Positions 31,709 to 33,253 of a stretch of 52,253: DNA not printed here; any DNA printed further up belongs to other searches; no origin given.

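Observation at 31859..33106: Divergent IspD-IspF fusion in an archaeal contig that also encodes mevalonate-type IDI-2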

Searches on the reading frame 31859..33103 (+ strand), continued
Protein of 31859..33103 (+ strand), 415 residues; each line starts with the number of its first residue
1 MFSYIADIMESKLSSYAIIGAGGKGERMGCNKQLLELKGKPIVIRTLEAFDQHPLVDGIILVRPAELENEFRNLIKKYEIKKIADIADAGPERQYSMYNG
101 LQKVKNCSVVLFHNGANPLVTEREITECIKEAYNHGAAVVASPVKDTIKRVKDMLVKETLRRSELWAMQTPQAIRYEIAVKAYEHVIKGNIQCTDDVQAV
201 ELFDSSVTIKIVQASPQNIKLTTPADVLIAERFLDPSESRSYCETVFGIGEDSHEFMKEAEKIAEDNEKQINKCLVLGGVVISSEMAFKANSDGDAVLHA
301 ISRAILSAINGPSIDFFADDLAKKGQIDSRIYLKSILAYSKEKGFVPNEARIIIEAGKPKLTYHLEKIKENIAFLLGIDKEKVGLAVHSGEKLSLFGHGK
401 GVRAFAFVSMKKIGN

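Call 28: find_encoding_contigs(protein=P0014, flank=10000, max_places=2)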
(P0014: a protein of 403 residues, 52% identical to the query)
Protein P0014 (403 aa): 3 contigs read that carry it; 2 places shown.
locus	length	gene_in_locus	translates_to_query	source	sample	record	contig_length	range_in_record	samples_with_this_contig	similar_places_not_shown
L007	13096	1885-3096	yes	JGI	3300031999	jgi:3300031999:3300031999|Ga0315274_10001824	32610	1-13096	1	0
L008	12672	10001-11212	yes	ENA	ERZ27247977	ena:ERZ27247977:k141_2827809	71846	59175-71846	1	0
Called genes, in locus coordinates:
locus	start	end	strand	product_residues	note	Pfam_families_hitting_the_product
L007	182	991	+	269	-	PF00705:PCNA_N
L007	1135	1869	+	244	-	PF01128:IspD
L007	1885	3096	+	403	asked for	PF01128:IspD, PF12804:NTP_transf_3, PF02542:YgbB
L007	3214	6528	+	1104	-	PF02463:SMC_N, PF13175:AAA_15, PF13304:AAA_21 (weak), PF13476:AAA_23, PF06470:SMC_hinge, PF13175:AAA_15 (weak), PF13304:AAA_21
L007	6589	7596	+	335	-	PF04312:DUF460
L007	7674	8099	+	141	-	PF01918:Alba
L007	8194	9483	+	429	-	PF01336:tRNA_anti-codon, PF00152:tRNA-synt_2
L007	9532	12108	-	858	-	PF17900:Peptidase_M1_N, PF01433:Peptidase_M1, PF11838:ERAP1_C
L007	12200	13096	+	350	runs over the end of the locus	PF01321:Creatinase_N, PF00557:Peptidase_M24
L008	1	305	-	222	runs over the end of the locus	PF13483:Lactamase_B_3, PF12706:Lactamase_B_2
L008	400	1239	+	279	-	-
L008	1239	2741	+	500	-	PF01409:tRNA-synt_2d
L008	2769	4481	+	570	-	PF03483:B3_4, PF03484:B5, PF17759:tRNA_synthFbeta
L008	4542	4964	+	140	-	PF19571:ACT_8 (weak)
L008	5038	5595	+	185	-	PF00300:His_Phos_1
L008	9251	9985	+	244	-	PF01128:IspD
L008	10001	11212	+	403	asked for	PF01128:IspD, PF12804:NTP_transf_3, PF02542:YgbB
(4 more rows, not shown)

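Call 29: find_encoding_contigs(protein=P0019, flank=10000, max_places=2)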
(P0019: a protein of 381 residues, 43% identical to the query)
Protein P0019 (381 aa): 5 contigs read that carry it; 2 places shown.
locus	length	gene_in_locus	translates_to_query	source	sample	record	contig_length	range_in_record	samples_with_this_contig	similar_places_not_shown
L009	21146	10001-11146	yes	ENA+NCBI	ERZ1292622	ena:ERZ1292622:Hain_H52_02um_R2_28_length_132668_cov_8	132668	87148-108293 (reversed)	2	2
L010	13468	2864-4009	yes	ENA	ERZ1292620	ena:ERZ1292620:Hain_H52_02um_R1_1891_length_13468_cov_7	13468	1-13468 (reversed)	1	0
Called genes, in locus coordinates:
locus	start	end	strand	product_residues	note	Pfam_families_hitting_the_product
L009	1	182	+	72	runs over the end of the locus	PF01599:Ribosomal_S27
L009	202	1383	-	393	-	PF00155:Aminotran_1_2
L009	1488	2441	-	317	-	PF01073:3Beta_HSD, PF01370:Epimerase, PF02719:Polysacc_synt_2 (weak), PF04321:RmlD_sub_bind, PF16363:GDP_Man_Dehyd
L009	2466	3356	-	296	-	PF23435:DUF7121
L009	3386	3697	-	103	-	PF00428:Ribosomal_60s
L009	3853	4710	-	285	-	PF00466:Ribosomal_L10, PF17777:RL10P_insert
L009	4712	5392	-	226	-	PF00687:Ribosomal_L1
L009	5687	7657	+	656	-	PF13292:DXP_synthase_N, PF00456:Transketolase_N (faint), PF02779:Transket_pyr, PF02780:Transketolase_C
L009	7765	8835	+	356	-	PF04551:GcpE, PF26540:GcpE_C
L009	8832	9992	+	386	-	PF02670:DXP_reductoisom, PF08436:DXP_redisom_C, PF13288:DXPR_C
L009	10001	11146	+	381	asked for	PF00483:NTP_transferase (weak), PF01128:IspD, PF02348:CTP_transf_3, PF12804:NTP_transf_3, PF02542:YgbB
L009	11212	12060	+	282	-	PF00288:GHMP_kinases_N, PF08544:GHMP_kinases_C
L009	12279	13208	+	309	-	PF02401:LYTB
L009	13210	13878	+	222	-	PF00702:Hydrolase, PF12710:HAD, PF13419:HAD_2, PF13242:Hydrolase_like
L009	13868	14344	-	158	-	-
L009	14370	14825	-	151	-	PF08069:Ribosomal_S13_N, PF00312:Ribosomal_S15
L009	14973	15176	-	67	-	-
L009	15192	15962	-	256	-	PF01145:Band_7, PF13421:Band_7_1 (weak)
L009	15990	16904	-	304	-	PF03773:ArsP_1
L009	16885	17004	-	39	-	-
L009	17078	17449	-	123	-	PF00856:SET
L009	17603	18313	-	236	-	PF14528:LAGLIDADG_3 (weak)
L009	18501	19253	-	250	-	PF00590:TP_methylase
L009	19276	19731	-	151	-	-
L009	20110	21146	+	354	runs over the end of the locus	PF00091:Tubulin, PF12327:FtsZ_C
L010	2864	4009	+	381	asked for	PF00483:NTP_transferase (weak), PF01128:IspD, PF02348:CTP_transf_3, PF12804:NTP_transf_3, PF02542:YgbB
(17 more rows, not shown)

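Call 41: find_homologous_proteins(query=L009:7765-8832:+, max_evalue=1e-10)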
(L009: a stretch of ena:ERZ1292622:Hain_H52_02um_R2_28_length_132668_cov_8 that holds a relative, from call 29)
Query L009:7765-8832:+ (356 aa): 8000 proteins with E <= 1e-10 among 8000 candidates; the best 120 are listed.
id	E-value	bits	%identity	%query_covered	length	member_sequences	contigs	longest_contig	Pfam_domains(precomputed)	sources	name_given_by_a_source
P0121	1.1e-227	772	100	100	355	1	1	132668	PF04551.20,PF26540.1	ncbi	ncbi:MAG: flavodoxin-dependent (E)-4-hydroxy-3-methylbut-2-enyl-diphosphate synthase [Nanoarchaeota 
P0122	9.9e-214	727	94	100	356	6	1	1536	PF04551.20,PF26540.1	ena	-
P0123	3.1e-212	722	92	100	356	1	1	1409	PF04551.20,PF26540.1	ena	-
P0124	8.8e-207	704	89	100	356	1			PF04551.20,PF26540.1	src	-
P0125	2.7e-206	702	88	99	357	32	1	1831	PF04551.20,PF26540.1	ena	-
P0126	6.4e-205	698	88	100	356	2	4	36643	PF04551.20,PF26540.1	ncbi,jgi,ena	-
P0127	1.8e-204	696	89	99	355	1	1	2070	PF04551.20,PF26540.1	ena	-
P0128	1.3e-203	693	86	99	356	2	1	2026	PF04551.20,PF26540.1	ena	-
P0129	1.4e-203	693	87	99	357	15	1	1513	PF04551.20,PF26540.1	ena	-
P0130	5.3e-203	691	86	99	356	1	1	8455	PF04551.20,PF26540.1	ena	-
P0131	1.7e-202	690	86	97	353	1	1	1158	PF04551.20,PF26540.1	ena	-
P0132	3.0e-202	689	86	99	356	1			PF04551.20,PF26540.1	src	-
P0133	7.1e-202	688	88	98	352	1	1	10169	PF04551.20,PF26540.1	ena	-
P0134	9.2e-202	687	86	99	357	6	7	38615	PF04551.20,PF26540.1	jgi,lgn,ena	-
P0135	9.6e-202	687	87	100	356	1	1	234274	PF04551.20,PF26540.1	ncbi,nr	ncbi:flavodoxin-dependent (E)-4-hydroxy-3-methylbut-2-enyl-diphosphate synthase [Candidatus Woesearc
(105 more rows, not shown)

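Call 49: list_cluster_members(proteins=[P0002, P0003, P0004, P0007, P0006, P0005])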
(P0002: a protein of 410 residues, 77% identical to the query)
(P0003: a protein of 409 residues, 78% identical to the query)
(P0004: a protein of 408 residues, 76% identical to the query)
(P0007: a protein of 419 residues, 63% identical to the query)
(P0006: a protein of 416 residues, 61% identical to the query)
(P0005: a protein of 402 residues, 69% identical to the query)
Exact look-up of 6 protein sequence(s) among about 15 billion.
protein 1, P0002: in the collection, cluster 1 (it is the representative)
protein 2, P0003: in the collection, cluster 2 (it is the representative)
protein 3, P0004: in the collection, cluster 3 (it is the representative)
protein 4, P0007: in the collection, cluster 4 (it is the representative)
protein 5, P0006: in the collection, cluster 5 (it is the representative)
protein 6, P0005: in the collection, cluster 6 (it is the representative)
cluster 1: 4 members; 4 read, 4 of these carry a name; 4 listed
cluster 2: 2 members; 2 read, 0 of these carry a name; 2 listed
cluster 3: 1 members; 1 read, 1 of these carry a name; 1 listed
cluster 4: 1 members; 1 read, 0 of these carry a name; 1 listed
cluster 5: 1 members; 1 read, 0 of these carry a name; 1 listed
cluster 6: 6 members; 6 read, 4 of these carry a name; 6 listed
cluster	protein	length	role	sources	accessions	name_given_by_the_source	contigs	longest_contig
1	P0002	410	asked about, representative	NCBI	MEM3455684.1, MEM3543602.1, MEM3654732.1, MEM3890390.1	MAG: 2-C-methyl-D-erythritol 2,4-cyclodiphosphate synthase [Candidatus Micrarchaeia ...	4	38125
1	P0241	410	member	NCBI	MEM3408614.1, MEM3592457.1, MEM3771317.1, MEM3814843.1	MAG: 2-C-methyl-D-erythritol 4-phosphate cytidylyltransferase [Candidatus Micrarchaeia ...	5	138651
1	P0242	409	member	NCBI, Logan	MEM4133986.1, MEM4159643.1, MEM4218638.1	MAG: 2-C-methyl-D-erythritol 4-phosphate cytidylyltransferase [Candidatus Micrarchaeia ...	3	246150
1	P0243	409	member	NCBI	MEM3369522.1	MAG: 2-C-methyl-D-erythritol 2,4-cyclodiphosphate synthase [Candidatus Micrarchaeia ...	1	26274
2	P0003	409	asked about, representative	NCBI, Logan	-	-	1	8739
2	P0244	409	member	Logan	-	-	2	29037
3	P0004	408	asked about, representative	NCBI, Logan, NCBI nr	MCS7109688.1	MAG: 2-C-methyl-D-erythritol 4-phosphate cytidylyltransferase [Candidatus Micrarchaeota ... | 2-C-methyl-D-erythritol 4-phosphate cytidylyltransferase [Candidatus Micrarchaeota ...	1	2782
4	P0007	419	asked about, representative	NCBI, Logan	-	-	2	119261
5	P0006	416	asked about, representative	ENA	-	-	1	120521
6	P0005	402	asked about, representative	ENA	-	-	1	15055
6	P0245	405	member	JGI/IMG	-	2-C-methyl-D-erythritol 4-phosphate cytidylyltransferase/2-C-methyl-D-erythritol ...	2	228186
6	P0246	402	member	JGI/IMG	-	2-C-methyl-D-erythritol 4-phosphate cytidylyltransferase/2-C-methyl-D-erythritol ...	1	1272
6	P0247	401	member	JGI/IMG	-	2-C-methyl-D-erythritol 4-phosphate cytidylyltransferase/2-C-methyl-D-erythritol ...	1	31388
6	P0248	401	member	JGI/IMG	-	2-C-methyl-D-erythritol 4-phosphate cytidylyltransferase/2-C-methyl-D-erythritol ...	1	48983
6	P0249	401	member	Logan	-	-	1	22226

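Call 52: search_protein_families(library=ncbifam, proteins=[L007:1135-1866:+, P0014, P0019, L009:11212-12057:+, L009:12279-13205:+, L009:8832-9989:+, L009:5687-7654:+], max_evalue=1e-10)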
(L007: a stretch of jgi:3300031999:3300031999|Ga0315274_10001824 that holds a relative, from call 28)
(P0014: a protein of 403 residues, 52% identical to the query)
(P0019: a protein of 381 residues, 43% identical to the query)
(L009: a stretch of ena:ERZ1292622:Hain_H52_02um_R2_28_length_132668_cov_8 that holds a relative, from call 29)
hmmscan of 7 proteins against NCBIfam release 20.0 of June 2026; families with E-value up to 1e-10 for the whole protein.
L007:1135-1866:+ (244 aa): 5 families
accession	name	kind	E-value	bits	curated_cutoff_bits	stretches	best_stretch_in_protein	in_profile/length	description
TIGR00453.1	ispD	equivalog_domain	4.7e-28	98.1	181.3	1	6-137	22-151/219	2-C-methyl-D-erythritol 4-phosphate cytidylyltransferase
NF001186.0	PRK00155.2-3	equivalog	1.6e-23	83.3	253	1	7-137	28-156/224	2-C-methyl-D-erythritol 4-phosphate cytidylyltransferase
NF006899.0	PRK09382.1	equivalog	4.6e-17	62.2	417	1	7-225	30-219/387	bifunctional 2-C-methyl-D-erythritol 4-phosphate cytidylyltransferase/2-C-methyl-D-erythritol 2,4-cyclodiphosphate synthase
NF009924.0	PRK13385.1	subfamily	9e-17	61.4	342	0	8-137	27-155/230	2-C-methyl-D-erythritol 4-phosphate cytidylyltransferase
NF001183.0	PRK00155.1-3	subfamily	5e-11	42.3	166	0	7-224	26-229/237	D-ribitol-5-phosphate cytidylyltransferase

P0014 (403 aa): 6 families
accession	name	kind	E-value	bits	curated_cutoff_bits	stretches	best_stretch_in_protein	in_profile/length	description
NF006899.0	PRK09382.1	equivalog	5.3e-49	167.4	417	1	9-400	6-380/387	bifunctional 2-C-methyl-D-erythritol 4-phosphate cytidylyltransferase/2-C-methyl-D-erythritol 2,4-cyclodiphosphate synthase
TIGR00453.1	ispD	equivalog_domain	7.3e-44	149.8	181.3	1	12-230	2-219/219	2-C-methyl-D-erythritol 4-phosphate cytidylyltransferase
NF001186.0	PRK00155.2-3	equivalog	2.4e-40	138.3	253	1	9-230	4-222/224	2-C-methyl-D-erythritol 4-phosphate cytidylyltransferase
TIGR00151.1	ispF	equivalog_domain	4.2e-29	101.6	116.45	1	242-399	3-153/155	2-C-methyl-D-erythritol 2,4-cyclodiphosphate synthase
NF009924.0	PRK13385.1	subfamily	2.9e-25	89.2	342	1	12-231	4-224/230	2-C-methyl-D-erythritol 4-phosphate cytidylyltransferase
NF001183.0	PRK00155.1-3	subfamily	3.6e-25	88.6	166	1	10-232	2-233/237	D-ribitol-5-phosphate cytidylyltransferase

P0019 (381 aa): 10 families
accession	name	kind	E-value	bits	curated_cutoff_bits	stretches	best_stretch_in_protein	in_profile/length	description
NF006899.0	PRK09382.1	equivalog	3e-78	263.6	417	1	4-380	9-379/387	bifunctional 2-C-methyl-D-erythritol 4-phosphate cytidylyltransferase/2-C-methyl-D-erythritol 2,4-cyclodiphosphate synthase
TIGR00453.1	ispD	equivalog_domain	9e-67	224.7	181.3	1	4-224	2-219/219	2-C-methyl-D-erythritol 4-phosphate cytidylyltransferase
NF001186.0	PRK00155.2-3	equivalog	1.7e-62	210.8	253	1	2-224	5-222/224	2-C-methyl-D-erythritol 4-phosphate cytidylyltransferase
NF009924.0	PRK13385.1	subfamily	1.9e-56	191.2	342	1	1-225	1-224/230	2-C-methyl-D-erythritol 4-phosphate cytidylyltransferase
TIGR00151.1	ispF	equivalog_domain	8.8e-42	142.8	116.45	1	228-380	1-153/155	2-C-methyl-D-erythritol 2,4-cyclodiphosphate synthase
NF001183.0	PRK00155.1-3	subfamily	1.1e-41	142.8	166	1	1-226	1-233/237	D-ribitol-5-phosphate cytidylyltransferase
TIGR01173.1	glmU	equivalog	2.1e-13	49.9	366.85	1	4-138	3-131/452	bifunctional UDP-N-acetylglucosamine diphosphorylase/glucosamine-1-phosphate N-acetyltransferase GlmU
NF010933.0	PRK14353.1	equivalog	6.9e-12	44.7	505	1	3-138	7-139/453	bifunctional UDP-N-acetylglucosamine diphosphorylase/glucosamine-1-phosphate N-acetyltransferase GlmU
NF010934.1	PRK14354.1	equivalog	3.7e-11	42.2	450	1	4-132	2-123/447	bifunctional UDP-N-acetylglucosamine diphosphorylase/glucosamine-1-phosphate N-acetyltransferase GlmU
NF010939.0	PRK14359.1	equivalog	4.3e-11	42.1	592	1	5-126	6-120/430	bifunctional UDP-N-acetylglucosamine diphosphorylase/glucosamine-1-phosphate N-acetyltransferase GlmU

L009:11212-12057:+ (282 aa): 9 families
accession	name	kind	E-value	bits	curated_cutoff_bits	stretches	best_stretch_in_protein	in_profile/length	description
TIGR00154.1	ispE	equivalog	5.3e-73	246.1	138.7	1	3-266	5-268/294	4-(cytidine 5'-diphospho)-2-C-methyl-D-erythritol kinase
NF011205.0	PRK14611.1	equivalog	3.3e-56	190.8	364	1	2-258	3-254/275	4-(cytidine 5'-diphospho)-2-C-methyl-D-erythritol kinase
NF011202.0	PRK14608.1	equivalog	3.2e-55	187.5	204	1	4-279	13-288/294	4-(cytidine 5'-diphospho)-2-C-methyl-D-erythritol kinase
NF002870.0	PRK03188.1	equivalog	2.4e-52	177.5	286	1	3-263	13-277/310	4-(cytidine 5'-diphospho)-2-C-methyl-D-erythritol kinase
NF003216.0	PRK04181.1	equivalog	1.1e-44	153.2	191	1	2-255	2-253/257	4-(cytidine 5'-diphospho)-2-C-methyl-D-erythritol kinase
NF011207.0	PRK14613.1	equivalog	4.2e-37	128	359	1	5-274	3-288/297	4-(cytidine 5'-diphospho)-2-C-methyl-D-erythritol kinase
NF004568.0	PRK05905.1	equivalog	2.8e-32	112.4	321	1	1-255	4-255/261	4-(cytidine 5'-diphospho)-2-C-methyl-D-erythritol kinase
NF002288.1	PRK01212.1-4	equivalog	9.7e-27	93.8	194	2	34-128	24-123/303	homoserine kinase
TIGR00191.1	thrB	equivalog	6.4e-20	71.2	168.25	1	57-259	53-268/304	homoserine kinase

L009:12279-13205:+ (309 aa): 8 families
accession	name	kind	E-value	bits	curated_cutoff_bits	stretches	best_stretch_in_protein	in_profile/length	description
NF002187.0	PRK01045.1-1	equivalog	1.4e-76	257.3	276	1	4-307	3-279/282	4-hydroxy-3-methylbut-2-enyl diphosphate reductase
NF000907.0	PRK00087.1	equivalog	1.7e-76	257.9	624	1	4-308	3-280/671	bifunctional 4-hydroxy-3-methylbut-2-enyl diphosphate reductase/30S ribosomal protein S1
TIGR00216.1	ispH_lytB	equivalog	8.4e-76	254.8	187.85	1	3-306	1-282/282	4-hydroxy-3-methylbut-2-enyl diphosphate reductase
NF009024.0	PRK12360.1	equivalog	1.2e-68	231.5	387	1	4-305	3-280/281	4-hydroxy-3-methylbut-2-enyl diphosphate reductase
NF002188.0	PRK01045.1-2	equivalog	7.7e-65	219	420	1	4-307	3-285/315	4-hydroxy-3-methylbut-2-enyl diphosphate reductase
NF002190.0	PRK01045.1-4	subfamily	1.6e-59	201.4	389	1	3-306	8-292/321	4-hydroxy-3-methylbut-2-enyl diphosphate reductase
NF002189.0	PRK01045.1-3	equivalog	1.7e-54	184.9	444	1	4-305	16-295/326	4-hydroxy-3-methylbut-2-enyl diphosphate reductase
NF009911.0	PRK13371.1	equivalog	2e-46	158.8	440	2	3-163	56-217/405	4-hydroxy-3-methylbut-2-enyl diphosphate reductase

L009:8832-9989:+ (386 aa): 3 families
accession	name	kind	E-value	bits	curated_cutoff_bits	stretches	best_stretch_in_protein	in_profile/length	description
NF009114.0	PRK12464.1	equivalog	8.8e-167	554.9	461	1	1-379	2-383/389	1-deoxy-D-xylulose-5-phosphate reductoisomerase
TIGR00243.1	Dxr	equivalog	1.1e-157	525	315.7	1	1-379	1-385/389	1-deoxy-D-xylulose-5-phosphate reductoisomerase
NF003938.0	PRK05447.1-1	equivalog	2.9e-130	434.9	515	1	1-380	1-395/398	1-deoxy-D-xylulose-5-phosphate reductoisomerase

L009:5687-7654:+ (656 aa): 9 families
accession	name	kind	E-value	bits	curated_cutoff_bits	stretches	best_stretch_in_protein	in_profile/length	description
TIGR00204.1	dxs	equivalog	6.7e-254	844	465.95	1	41-654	2-615/616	1-deoxy-D-xylulose-5-phosphate synthase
NF003933.0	PRK05444.2-2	equivalog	2.5e-184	614.2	395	1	36-653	4-604/606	1-deoxy-D-xylulose-5-phosphate synthase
NF008968.0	PRK12315.1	subfamily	7.8e-157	523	510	2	254-650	180-577/582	1-deoxy-D-xylulose-5-phosphate synthase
NF004559.0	PRK05899.2-5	equivalog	1.3e-62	212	488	1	350-654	316-624/627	transketolase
NF004556.0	PRK05899.2-2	equivalog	3.8e-42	144.4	575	1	349-654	319-638/639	transketolase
NF006667.0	PRK09212.1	subfamily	3.1e-23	82.2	321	1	351-613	3-281/327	pyruvate dehydrogenase complex E1 component subunit beta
NF004558.0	PRK05899.2-4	equivalog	2.4e-22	79.1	788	1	372-595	365-600/651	transketolase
TIGR00232.1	tktlase_bact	equivalog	7.4e-21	74.2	682.25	1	387-571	389-573/654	transketolase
NF008854.0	PRK11892.1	equivalog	2.7e-16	59.3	454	1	352-608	142-415/464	pyruvate dehydrogenase complex E1 component subunit beta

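Call 53: search_protein_representatives(protein=P0121)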
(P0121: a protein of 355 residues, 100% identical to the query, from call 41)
Query: 355 residues. Proteins with E-value up to 0.001 (for the whole library): 12478; up to 1e-10: 6653; up to 1e-30: 1955. The best 150 are listed.
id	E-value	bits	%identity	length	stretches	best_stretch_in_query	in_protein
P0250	6.2e-168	574.3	51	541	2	9-348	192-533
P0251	1.3e-119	415.5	56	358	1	5-351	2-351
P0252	3.8e-114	397.5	53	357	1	7-354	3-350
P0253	5.0e-111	387.2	51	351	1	6-351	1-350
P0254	6.8e-111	386.8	51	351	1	6-349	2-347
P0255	5.1e-110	383.9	54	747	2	7-305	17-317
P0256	8.3e-109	379.9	53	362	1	5-352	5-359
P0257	4.5e-108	377.5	52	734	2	5-306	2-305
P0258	3.7e-107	374.5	52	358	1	5-350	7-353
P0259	4.6e-107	374.2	51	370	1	7-349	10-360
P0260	2.0e-104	365.6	51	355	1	9-350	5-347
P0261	4.2e-104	364.5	50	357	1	7-353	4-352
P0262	1.6e-103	362.6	50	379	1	5-352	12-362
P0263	2.9e-102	358.5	51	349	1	8-349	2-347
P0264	2.7e-101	355.3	49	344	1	7-348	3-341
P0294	3.3e-90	318.8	48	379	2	149-351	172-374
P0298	9.9e-90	317.2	46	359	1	7-351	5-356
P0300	1.2e-89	317.0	43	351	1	11-353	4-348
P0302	5.6e-89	314.8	50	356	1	8-351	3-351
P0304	2.1e-88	312.9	44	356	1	7-355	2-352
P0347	7.9e-83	294.6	45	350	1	12-350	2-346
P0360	7.6e-81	288.1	49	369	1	19-320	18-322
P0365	2.1e-80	286.6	44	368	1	8-351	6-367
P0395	1.3e-78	280.7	43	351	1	7-354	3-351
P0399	6.2e-78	278.5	44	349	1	11-351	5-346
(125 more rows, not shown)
